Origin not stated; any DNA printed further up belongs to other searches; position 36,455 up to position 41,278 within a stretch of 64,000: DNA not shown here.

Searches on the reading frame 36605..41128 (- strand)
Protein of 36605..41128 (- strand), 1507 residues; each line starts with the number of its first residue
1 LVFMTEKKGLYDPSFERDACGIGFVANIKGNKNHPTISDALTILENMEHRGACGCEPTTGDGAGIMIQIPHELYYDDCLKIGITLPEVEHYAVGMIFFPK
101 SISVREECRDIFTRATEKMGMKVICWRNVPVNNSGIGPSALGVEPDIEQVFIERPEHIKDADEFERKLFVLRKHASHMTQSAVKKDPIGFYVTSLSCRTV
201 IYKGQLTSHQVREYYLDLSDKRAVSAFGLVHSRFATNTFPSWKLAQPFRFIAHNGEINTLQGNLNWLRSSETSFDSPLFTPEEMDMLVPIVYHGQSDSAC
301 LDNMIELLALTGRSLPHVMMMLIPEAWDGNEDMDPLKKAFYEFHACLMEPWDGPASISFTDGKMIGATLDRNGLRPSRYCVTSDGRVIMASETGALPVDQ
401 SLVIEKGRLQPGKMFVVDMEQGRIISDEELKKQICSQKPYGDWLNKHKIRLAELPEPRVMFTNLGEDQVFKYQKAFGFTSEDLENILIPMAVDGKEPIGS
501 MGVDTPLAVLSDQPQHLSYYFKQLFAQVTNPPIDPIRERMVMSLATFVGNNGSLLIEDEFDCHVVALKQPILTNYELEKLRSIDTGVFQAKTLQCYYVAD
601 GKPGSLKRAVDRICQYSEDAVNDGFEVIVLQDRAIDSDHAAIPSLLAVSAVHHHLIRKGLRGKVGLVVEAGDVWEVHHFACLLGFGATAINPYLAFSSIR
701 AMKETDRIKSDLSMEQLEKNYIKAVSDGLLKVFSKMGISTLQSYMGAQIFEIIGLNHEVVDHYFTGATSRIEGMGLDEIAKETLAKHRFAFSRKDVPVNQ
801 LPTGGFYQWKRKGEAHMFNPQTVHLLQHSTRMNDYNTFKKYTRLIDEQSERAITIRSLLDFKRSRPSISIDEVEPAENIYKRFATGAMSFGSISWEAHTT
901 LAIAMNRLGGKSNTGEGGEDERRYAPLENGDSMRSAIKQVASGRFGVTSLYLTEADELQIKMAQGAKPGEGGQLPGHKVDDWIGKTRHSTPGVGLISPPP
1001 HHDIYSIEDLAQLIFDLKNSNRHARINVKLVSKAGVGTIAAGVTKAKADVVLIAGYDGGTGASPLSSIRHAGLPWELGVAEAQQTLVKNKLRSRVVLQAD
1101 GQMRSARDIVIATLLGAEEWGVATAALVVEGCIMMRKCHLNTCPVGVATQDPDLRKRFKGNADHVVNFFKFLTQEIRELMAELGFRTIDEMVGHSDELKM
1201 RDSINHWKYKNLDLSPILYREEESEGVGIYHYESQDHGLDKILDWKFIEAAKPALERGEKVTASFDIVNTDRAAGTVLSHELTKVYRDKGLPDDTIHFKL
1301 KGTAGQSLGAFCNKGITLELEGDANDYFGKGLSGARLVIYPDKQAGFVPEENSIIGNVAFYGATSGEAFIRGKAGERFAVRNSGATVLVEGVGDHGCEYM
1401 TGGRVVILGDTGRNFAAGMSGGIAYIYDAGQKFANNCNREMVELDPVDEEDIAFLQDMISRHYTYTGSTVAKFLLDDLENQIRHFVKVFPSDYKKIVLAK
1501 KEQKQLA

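Call 9: search_protein_families(library=pfam, proteins=[window:36605-41128:-])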
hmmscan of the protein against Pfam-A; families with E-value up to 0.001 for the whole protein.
window:36605-41128:- (1507 aa): 4 families
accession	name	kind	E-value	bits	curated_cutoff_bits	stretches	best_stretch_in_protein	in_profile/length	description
PF00310.26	GATase_2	-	1.2e-180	601.2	19.9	1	20-443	1-420/420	Glutamine amidotransferases class-II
PF01645.23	Glu_synthase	-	3.6e-153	510.5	20.4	1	816-1185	1-368/369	Conserved region in glutamate synthase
PF04898.20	Glu_syn_central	-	4.6e-119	397.3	22.8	1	472-756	2-277/277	Glutamate synthase central domain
PF01493.24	GXGXG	-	1.5e-84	282.7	32.5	1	1266-1451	2-187/190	GXGXG motif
